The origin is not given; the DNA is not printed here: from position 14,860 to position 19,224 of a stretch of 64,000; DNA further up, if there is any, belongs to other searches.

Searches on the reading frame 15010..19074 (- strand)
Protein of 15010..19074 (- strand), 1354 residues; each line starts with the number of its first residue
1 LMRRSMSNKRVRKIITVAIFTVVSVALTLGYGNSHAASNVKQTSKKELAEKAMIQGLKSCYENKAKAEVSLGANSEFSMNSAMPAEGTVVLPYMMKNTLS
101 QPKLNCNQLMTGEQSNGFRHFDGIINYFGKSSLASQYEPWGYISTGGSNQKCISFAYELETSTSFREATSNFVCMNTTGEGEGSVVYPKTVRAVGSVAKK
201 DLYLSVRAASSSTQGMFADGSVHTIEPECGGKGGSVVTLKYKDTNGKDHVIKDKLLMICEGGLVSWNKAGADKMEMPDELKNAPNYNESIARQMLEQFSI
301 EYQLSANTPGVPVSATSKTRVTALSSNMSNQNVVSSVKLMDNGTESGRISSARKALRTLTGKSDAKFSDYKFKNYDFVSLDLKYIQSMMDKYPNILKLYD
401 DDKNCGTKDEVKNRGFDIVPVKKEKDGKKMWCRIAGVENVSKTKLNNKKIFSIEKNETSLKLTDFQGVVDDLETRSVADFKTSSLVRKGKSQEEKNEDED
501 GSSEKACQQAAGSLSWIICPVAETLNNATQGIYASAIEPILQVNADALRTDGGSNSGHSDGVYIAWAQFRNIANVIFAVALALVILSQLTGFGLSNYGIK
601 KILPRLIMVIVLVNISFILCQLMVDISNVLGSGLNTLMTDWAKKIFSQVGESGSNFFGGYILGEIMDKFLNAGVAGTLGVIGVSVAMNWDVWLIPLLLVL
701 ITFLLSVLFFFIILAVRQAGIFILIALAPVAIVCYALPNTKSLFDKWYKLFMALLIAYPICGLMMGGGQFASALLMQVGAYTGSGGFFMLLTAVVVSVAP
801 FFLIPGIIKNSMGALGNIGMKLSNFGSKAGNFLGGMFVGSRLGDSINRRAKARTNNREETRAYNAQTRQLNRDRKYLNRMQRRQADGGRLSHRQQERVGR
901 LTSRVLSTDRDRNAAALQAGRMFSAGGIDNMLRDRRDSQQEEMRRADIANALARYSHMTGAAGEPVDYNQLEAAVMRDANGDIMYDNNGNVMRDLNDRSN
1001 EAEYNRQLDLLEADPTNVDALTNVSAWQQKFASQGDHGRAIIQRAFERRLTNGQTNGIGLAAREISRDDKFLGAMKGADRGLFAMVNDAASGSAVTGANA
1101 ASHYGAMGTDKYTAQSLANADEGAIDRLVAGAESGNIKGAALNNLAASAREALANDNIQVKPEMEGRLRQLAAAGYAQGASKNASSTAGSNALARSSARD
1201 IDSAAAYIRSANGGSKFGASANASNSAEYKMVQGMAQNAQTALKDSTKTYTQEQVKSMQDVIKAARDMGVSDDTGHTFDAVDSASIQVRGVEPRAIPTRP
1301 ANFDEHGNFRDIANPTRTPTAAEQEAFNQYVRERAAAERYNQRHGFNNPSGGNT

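Call 14: search_protein_families(library=pfam, proteins=[window:15010-19074:-], max_evalue=0.01)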
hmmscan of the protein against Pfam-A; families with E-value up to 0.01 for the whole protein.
window:15010-19074:- (1354 aa): 1 family
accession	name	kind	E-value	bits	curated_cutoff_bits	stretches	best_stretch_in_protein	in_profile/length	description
PF04610.19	TrbL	-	0.0047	17.1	25.9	1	589-804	7-212/215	TrbL/VirB6 plasmid conjugal transfer protein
